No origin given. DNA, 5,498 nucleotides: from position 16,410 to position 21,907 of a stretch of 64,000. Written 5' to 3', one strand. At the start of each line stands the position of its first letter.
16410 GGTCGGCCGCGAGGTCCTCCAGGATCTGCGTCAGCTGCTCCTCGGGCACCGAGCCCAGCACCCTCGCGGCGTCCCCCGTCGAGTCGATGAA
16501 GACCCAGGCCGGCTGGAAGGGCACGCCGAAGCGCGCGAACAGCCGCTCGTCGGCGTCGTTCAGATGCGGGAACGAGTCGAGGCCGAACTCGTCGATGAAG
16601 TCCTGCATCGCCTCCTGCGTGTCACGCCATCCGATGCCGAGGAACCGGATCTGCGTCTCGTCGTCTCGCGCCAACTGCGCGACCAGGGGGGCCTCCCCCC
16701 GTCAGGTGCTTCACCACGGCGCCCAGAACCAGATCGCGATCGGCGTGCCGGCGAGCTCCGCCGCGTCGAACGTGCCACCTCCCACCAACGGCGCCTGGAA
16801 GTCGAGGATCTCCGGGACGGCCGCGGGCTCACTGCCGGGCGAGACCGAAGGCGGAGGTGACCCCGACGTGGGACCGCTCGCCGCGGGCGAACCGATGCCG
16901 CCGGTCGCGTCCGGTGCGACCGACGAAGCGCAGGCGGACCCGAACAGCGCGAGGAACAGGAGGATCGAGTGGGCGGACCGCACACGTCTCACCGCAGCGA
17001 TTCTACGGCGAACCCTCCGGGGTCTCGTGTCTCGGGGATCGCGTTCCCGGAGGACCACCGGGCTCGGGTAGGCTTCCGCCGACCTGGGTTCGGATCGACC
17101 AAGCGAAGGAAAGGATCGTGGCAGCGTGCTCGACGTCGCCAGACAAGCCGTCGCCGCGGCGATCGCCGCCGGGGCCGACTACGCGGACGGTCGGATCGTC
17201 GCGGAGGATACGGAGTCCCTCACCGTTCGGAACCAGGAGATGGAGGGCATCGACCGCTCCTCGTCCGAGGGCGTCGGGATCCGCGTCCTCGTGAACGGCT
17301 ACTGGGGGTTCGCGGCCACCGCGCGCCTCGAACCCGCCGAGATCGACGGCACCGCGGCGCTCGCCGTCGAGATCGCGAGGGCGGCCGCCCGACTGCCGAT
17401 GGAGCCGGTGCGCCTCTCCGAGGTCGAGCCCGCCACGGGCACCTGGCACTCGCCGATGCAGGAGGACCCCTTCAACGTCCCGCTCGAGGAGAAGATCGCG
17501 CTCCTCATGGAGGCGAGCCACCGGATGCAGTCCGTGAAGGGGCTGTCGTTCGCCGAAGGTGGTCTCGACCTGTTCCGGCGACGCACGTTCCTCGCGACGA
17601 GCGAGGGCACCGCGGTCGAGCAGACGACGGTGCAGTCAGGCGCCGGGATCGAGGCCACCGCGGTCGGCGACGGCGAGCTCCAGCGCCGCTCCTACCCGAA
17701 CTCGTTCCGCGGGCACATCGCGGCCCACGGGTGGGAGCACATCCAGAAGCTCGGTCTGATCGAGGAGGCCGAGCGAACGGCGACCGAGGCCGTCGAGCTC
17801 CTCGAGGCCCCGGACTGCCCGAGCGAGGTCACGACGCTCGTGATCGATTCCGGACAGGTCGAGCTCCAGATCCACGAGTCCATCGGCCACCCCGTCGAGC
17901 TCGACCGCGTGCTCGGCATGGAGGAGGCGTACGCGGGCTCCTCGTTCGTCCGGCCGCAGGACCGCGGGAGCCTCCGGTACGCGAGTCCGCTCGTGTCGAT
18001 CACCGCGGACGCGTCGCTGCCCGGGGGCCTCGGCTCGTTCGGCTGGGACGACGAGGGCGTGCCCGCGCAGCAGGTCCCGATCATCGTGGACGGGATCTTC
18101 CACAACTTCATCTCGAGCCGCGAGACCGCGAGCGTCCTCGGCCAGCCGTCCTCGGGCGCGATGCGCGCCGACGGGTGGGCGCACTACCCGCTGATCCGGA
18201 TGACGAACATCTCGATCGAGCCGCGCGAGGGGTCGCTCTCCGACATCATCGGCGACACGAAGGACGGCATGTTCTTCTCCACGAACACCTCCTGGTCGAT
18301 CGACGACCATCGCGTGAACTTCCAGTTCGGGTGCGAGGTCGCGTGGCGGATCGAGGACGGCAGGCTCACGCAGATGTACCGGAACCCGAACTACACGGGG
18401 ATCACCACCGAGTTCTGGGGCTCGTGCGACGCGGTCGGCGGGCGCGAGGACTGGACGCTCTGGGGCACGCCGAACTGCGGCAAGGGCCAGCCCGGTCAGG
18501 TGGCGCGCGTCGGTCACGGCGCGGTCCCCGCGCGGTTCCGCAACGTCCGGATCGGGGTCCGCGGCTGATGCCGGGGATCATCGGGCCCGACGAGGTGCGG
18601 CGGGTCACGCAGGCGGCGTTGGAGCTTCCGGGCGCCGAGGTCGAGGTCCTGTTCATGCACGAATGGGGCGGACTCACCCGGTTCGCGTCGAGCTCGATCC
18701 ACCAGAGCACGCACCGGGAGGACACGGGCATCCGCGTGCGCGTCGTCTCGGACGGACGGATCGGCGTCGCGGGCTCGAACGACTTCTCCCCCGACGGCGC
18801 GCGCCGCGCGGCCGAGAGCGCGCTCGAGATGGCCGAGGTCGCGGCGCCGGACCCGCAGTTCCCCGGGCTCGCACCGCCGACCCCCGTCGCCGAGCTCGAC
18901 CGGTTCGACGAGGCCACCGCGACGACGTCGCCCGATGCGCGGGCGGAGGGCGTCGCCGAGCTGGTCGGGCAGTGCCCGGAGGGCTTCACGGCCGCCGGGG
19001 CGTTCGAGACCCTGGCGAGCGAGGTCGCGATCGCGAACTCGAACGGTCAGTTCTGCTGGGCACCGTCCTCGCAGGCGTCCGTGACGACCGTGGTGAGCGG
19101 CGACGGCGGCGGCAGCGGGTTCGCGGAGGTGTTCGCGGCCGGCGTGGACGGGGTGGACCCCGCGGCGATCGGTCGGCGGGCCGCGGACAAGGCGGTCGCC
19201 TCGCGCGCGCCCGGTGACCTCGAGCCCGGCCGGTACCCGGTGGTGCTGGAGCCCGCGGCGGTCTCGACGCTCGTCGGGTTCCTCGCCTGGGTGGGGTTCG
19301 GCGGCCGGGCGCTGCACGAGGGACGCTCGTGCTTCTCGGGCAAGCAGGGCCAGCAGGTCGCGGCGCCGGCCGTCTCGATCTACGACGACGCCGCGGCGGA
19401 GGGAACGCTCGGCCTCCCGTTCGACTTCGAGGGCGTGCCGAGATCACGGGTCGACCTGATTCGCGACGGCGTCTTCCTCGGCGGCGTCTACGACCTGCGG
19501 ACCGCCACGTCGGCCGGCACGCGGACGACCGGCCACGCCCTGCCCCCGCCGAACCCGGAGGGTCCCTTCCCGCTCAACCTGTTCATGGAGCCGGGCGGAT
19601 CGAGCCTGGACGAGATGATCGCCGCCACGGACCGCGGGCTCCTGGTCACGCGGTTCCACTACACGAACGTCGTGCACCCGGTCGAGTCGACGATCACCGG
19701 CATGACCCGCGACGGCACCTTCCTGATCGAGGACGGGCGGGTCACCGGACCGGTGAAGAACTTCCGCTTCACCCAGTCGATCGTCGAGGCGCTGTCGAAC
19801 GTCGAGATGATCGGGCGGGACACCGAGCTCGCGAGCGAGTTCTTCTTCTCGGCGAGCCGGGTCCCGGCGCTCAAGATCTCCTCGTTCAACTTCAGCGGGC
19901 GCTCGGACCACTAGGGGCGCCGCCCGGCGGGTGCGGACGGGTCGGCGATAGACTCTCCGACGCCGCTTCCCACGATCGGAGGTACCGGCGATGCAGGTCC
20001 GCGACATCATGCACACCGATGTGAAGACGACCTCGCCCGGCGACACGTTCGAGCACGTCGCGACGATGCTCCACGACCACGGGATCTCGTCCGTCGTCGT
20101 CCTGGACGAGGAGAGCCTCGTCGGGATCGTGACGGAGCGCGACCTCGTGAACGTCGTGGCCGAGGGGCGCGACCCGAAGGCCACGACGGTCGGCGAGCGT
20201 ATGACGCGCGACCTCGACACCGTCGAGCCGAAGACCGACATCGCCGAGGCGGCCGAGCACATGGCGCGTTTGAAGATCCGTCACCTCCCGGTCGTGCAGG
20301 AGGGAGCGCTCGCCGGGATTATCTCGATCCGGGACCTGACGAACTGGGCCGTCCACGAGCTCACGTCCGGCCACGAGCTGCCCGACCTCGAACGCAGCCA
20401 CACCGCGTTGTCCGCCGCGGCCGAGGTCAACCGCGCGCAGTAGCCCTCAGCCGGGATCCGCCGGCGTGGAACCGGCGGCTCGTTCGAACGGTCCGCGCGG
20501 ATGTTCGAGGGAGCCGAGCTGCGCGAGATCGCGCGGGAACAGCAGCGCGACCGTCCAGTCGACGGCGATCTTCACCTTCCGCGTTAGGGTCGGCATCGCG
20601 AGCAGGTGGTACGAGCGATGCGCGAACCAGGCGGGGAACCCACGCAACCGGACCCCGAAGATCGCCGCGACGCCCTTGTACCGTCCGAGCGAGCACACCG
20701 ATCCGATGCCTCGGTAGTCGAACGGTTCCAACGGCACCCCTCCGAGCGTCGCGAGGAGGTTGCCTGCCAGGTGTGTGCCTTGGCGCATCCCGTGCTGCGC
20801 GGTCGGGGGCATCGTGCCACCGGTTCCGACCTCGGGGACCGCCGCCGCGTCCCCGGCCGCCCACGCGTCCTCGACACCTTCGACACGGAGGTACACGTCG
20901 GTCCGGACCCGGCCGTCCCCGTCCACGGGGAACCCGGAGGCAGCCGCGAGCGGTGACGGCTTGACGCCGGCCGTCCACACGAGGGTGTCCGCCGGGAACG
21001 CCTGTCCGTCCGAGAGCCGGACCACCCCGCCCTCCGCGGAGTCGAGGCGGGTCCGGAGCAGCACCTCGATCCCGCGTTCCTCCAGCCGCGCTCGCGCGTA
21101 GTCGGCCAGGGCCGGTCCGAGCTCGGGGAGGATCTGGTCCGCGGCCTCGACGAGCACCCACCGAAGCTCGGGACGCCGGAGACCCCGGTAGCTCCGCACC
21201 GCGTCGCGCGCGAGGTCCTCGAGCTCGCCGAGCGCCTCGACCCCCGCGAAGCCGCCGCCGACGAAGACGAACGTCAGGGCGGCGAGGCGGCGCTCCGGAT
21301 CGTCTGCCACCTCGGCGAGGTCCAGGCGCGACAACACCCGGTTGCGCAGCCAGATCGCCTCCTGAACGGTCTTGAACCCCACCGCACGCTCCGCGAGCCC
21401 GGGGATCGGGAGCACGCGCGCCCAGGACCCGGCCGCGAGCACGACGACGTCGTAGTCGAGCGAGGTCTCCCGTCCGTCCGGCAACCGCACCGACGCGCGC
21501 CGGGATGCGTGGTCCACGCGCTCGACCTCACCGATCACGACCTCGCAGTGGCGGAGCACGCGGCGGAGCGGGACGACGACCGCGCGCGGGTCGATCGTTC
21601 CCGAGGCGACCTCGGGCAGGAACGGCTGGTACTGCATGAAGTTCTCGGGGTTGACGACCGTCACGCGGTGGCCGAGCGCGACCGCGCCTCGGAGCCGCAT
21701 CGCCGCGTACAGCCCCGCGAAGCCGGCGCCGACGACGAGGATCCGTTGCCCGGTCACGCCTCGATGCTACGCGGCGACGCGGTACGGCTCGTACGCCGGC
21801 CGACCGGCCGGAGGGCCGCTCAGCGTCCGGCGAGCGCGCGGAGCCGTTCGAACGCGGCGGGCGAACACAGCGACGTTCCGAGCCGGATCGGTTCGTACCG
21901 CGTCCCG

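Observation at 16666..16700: Tandem hairpins immediately 3' of the two UGA codons (possible dual SECIS)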

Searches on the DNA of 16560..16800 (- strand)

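Call 65: search_rna_families(source=window, start=16560, end=16800, threshold=evalue, max_evalue=10)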
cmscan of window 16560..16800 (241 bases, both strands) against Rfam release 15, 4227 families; matches with E-value up to 10: 1.
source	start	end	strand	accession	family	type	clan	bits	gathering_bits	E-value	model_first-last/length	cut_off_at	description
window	16684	16723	-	RF03108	Methylosinus-1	Gene; sRNA;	-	8.9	145.1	5.3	131-170/214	no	Methylosinus-1 RNA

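Call 70: build_rna_model(alignment_id=A2, structure=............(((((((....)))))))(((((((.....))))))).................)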
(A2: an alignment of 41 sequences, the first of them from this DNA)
Model R1 built from alignment A2 (41 sequences, 66 columns); structure: as given.
model positions 66; base pairs 14; branch points 1; effective number of sequences 7.45; information 0.85 bits per position. Calibrated on 0.2 Mb of random sequence (short: E-values are rough).
structure used (alignment columns):
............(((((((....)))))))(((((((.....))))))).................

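Call 71: search_with_rna_model(model_id=R1, sources=[window, L001, L002, L003, L004, L006, L007, L008, L009, L010, L013, L089, L093, L094, L099, L109, L112, L113, L116, L117, L120, L126, L129, L135, L137, L142, L146, L147, L154, L156, L158, L164, L166, L170, L171, L172, L177, L182, L183, L185, L187, L194, L197, L203, L204, L207], max_evalue=0.01, make_alignment=true)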
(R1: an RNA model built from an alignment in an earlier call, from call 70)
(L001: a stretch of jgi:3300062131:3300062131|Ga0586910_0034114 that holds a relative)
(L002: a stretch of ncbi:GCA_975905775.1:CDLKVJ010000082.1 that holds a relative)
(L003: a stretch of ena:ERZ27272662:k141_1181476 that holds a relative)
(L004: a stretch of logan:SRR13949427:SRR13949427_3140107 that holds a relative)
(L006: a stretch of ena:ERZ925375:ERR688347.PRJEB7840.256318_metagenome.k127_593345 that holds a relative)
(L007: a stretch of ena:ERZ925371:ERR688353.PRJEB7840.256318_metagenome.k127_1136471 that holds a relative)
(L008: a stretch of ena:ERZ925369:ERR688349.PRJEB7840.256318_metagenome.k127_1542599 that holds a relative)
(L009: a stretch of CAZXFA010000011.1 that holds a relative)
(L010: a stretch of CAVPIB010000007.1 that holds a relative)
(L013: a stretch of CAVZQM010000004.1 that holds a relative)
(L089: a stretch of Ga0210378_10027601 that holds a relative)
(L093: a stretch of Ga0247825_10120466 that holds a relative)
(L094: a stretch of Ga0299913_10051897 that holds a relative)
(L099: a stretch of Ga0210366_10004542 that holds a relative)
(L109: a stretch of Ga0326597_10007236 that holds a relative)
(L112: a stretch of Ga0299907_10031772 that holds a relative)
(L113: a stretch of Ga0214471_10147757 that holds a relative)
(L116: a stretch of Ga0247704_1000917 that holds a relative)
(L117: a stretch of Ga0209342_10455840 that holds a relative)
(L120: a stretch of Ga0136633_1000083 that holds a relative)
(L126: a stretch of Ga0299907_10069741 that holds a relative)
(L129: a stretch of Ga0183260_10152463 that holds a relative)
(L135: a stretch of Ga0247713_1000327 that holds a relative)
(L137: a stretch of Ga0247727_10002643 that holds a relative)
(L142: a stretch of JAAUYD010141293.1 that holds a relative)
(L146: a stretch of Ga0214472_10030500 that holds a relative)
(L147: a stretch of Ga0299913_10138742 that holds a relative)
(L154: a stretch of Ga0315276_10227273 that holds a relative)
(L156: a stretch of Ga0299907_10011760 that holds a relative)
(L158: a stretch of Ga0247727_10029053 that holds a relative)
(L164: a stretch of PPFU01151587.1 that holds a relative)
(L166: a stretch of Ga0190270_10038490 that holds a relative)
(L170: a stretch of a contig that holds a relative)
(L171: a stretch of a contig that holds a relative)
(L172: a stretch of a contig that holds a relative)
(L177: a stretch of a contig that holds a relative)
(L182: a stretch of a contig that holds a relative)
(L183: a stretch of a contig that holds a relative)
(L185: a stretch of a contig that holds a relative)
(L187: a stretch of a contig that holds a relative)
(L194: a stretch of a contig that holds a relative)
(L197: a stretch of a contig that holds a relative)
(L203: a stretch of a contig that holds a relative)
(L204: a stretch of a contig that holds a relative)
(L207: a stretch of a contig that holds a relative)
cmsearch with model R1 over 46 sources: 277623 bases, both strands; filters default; matches with E-value up to 0.01: 47.
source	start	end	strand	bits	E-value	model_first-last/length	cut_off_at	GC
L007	729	794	+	83.3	3.9e-15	1-66/66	no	0.71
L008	1020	1085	+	83.3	3.9e-15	1-66/66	no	0.71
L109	828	893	-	80.6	1.5e-14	1-66/66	no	0.7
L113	670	735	+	80.6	1.5e-14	1-66/66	no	0.7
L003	2883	2948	+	79.4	2.6e-14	1-66/66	no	0.73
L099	1544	1609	+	79.1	3e-14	1-66/66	no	0.64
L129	435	500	+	78.9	3.3e-14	1-66/66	no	0.7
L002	1499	1564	+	78.9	3.3e-14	1-66/66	no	0.71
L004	478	543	+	78.8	3.5e-14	1-66/66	no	0.74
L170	1643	1708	-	77.4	6.7e-14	1-66/66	no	0.74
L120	3139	3204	-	77.2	7.6e-14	1-66/66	no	0.73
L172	117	182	-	76.9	8.6e-14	1-66/66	no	0.68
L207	5791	5856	-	76.4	1.1e-13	1-66/66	no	0.73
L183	1707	1772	+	76.3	1.2e-13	1-66/66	no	0.68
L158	4899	4964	+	76.1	1.3e-13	1-66/66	no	0.68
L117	357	422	-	75.4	1.8e-13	1-66/66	no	0.71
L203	438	503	-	75.2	2e-13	1-66/66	no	0.73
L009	6112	6177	+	75.1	2.1e-13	1-66/66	no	0.71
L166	2439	2504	-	74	3.6e-13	1-66/66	no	0.65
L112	1981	2046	+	73.6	4.3e-13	1-66/66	no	0.67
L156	4136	4201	-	73.6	4.4e-13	1-66/66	no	0.68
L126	121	186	-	72.5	7.4e-13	1-66/66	no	0.71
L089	1176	1241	-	72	9.7e-13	1-66/66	no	0.65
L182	450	515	-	71.8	1.1e-12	1-66/66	no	0.73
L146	2097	2162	-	71.6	1.1e-12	1-66/66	no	0.71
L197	687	752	+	71.2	1.4e-12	1-66/66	no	0.68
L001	3331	3396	+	70.8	1.7e-12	1-66/66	no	0.68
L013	6112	6177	+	70.1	2.4e-12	1-66/66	no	0.7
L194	2214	2279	+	69.6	3.1e-12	1-66/66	no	0.7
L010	6112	6177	+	69.2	3.7e-12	1-66/66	no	0.67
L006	655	710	+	68.7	4.8e-12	1-56/66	3'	0.73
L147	1802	1867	+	68.5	5.3e-12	1-66/66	no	0.67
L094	2734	2799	-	68.1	6.4e-12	1-66/66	no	0.7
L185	478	543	-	66.9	1.1e-11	1-66/66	no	0.68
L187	188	253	+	66.3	1.5e-11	1-66/66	no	0.64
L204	5966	6031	-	66.2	1.6e-11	1-66/66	no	0.7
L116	2618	2683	-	64.4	3.9e-11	1-66/66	no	0.65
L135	10368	10433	-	64.4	3.9e-11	1-66/66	no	0.65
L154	810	875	+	64.2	4.3e-11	1-66/66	no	0.73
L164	1291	1356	+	63.3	6.6e-11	1-66/66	no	0.7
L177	2987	3052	-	61.5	1.6e-10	1-66/66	no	0.77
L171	5800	5865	-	57.2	1.3e-09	1-66/66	no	0.76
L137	920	985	-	49.7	4.9e-08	1-66/66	no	0.71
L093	521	586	+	45.3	4.2e-07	1-66/66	no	0.77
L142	298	363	-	38.8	1e-05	1-66/66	no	0.7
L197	4770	4831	-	28.7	0.0014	1-66/66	no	0.74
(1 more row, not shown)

Alignment A3: 47 matches aligned to the model, 67 columns, each read 5' to 3' on its own strand. Consensus structure (alignment columns), stored with it:
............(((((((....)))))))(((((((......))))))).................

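Call 72: search_with_rna_model(model_id=R1, sources=[L011, L012, L014, L015, L016, L017, L018, L019, L020, L021, L022, L023, L024, L025, L026, L027, L028, L029, L030, L031, L032, L033, L034, L035, L036, L037, L038, L039, L040, L041, L042, L043, L044, L045, L046, L047, L048, L049, L050, L051, L052, L053, L054, L055, L056, L057, L058, L059, L060, L061, L062, L063, L064, L065, L066, L067, L068, L069, L070, L071, L072, L073, L074, L075, L076, L077, L078, L079, L080, L081, L082, L083, L084, L085, L086, L087, L088], max_evalue=1)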
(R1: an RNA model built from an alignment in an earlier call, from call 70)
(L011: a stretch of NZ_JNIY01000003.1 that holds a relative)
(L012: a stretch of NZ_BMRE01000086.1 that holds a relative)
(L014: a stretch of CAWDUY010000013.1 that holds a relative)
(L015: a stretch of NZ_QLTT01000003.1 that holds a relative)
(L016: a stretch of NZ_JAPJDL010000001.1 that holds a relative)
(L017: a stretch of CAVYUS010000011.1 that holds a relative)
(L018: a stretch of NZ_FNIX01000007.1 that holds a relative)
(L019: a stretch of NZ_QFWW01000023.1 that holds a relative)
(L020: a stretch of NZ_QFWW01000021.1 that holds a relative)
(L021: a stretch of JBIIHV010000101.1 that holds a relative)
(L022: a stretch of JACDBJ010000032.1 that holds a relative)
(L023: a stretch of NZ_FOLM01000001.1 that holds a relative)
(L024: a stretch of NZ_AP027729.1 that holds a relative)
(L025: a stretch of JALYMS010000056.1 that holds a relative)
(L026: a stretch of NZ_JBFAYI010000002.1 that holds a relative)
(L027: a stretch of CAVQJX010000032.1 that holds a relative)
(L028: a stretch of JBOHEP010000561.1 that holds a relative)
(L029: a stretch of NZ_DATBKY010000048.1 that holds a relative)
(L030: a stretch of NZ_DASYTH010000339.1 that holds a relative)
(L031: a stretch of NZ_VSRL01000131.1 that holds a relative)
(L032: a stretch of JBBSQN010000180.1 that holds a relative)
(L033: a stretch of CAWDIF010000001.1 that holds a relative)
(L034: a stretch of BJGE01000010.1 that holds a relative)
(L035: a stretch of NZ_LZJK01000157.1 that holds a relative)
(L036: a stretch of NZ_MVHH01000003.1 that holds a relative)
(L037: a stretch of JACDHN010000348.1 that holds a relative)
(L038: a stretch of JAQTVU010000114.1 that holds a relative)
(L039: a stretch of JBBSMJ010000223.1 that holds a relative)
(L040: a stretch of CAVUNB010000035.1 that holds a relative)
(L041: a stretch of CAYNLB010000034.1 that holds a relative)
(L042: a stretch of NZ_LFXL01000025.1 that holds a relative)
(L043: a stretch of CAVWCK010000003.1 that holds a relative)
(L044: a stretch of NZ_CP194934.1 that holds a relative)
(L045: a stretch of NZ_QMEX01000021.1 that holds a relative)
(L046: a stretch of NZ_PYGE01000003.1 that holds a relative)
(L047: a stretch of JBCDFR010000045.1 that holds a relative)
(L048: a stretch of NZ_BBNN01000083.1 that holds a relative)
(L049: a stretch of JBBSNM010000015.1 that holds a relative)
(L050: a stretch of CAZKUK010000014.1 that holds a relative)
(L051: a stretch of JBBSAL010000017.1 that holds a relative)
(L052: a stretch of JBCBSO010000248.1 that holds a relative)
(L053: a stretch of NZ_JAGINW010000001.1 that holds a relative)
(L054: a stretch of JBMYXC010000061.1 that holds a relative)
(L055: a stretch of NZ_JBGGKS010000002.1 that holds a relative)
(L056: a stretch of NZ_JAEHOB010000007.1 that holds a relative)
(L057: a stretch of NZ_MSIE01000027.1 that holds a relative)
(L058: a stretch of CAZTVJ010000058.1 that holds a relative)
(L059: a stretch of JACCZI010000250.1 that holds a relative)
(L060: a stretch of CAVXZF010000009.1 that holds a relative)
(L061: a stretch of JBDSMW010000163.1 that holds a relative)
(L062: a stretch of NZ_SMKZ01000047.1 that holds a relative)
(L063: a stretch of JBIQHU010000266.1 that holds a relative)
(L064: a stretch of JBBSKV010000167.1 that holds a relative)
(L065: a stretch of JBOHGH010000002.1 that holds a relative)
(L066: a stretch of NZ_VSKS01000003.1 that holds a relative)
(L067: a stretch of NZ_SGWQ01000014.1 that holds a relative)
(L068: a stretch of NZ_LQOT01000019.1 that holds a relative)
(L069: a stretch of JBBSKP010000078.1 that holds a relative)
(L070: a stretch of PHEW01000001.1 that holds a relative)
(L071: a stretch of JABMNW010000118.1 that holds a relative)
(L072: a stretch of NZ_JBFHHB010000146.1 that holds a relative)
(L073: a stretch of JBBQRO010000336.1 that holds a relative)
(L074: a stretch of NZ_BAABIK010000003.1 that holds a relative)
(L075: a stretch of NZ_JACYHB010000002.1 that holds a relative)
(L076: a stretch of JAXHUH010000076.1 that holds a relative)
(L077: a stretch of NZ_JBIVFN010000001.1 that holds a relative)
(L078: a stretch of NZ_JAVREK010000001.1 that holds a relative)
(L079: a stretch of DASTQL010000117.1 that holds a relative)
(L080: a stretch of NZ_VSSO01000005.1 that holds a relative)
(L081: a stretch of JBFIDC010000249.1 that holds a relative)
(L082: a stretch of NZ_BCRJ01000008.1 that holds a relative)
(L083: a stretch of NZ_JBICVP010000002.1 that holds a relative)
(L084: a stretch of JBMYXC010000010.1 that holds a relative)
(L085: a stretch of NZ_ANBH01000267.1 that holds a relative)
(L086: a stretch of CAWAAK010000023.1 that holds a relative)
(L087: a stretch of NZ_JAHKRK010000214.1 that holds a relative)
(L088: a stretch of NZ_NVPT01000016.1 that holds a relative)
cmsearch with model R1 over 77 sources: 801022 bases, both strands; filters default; matches with E-value up to 1: 35.
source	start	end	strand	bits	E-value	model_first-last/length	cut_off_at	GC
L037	2322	2387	+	37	7e-05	1-66/66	no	0.73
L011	6109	6174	+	33.9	0.00032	1-66/66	no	0.74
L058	4496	4561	+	30.4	0.0018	1-66/66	no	0.67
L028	6112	6177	+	27.7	0.0065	1-66/66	no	0.76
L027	6109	6174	+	26.9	0.0098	1-66/66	no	0.7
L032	1908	1973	+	26.8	0.01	1-66/66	no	0.76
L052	1646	1711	+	26.2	0.014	1-66/66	no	0.67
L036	6094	6156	+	26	0.015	1-66/66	no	0.7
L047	6103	6168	+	25.6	0.018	1-66/66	no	0.59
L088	4065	4130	+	24.8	0.027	1-66/66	no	0.74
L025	3145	3210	+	24.1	0.039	1-66/66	no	0.77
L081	861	926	+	24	0.039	1-66/66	no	0.77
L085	6106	6171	+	23.9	0.042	1-66/66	no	0.76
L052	2400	2465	+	23.1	0.061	1-66/66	no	0.59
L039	462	527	+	22.4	0.085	1-66/66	no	0.68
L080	6106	6171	+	21.5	0.14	1-66/66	no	0.74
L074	6106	6171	+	21.4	0.14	1-66/66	no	0.79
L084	6094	6161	+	21.4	0.14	1-66/66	no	0.68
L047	5382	5447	+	21.3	0.15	1-66/66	no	0.61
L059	5130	5195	+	21.3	0.15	1-66/66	no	0.74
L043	6112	6165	+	21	0.17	1-66/66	no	0.74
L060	6112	6177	+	20.9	0.18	1-66/66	no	0.76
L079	6106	6171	+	20.8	0.19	1-66/66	no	0.79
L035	6094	6161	+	20.8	0.19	1-66/66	no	0.72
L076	6100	6165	+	20.5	0.22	1-66/66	no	0.7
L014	6094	6159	+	19.8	0.3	1-66/66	no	0.68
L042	6100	6165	+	19.5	0.36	1-66/66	no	0.79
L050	6109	6173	+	19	0.45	1-66/66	no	0.72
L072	3706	3759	+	19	0.46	1-66/66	no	0.76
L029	4459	4524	+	18.8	0.51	1-66/66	no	0.71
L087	4002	4067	+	18.7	0.52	1-66/66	no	0.8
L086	6112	6177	+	18.1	0.71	1-66/66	no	0.71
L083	6106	6171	+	17.9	0.78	1-66/66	no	0.73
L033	6112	6177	+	17.6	0.89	1-66/66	no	0.74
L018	6109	6174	+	17.6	0.92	1-66/66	no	0.76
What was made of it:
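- The covariance model scores 39-83 bits in Sec type B and at most 37 bits at the homologous site of 77 Cys-form loci (calls 71, 72).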

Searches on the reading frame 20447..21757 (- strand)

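Call 69: search_protein_families(library=pfam, proteins=[window:20447-21757:-], max_evalue=0.00001)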
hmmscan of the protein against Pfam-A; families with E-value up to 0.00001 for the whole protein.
window:20447-21757:- (436 aa): 4 families
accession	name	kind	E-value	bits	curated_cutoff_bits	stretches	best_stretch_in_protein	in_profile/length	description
PF07992.20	Pyr_redox_2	-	5.6e-47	161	26.1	1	5-327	2-291/291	Pyridine nucleotide-disulphide oxidoreductase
PF00070.33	Pyr_redox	-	2.3e-12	47.7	22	1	164-244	3-69/82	Pyridine nucleotide-disulphide oxidoreductase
PF01266.30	DAO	-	4.2e-10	40.1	27.9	0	5-38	1-31/353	FAD dependent oxidoreductase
PF13454.12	NAD_binding_9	-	1.5e-06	28.7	21.8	0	8-47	2-42/155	FAD-NAD(P)-binding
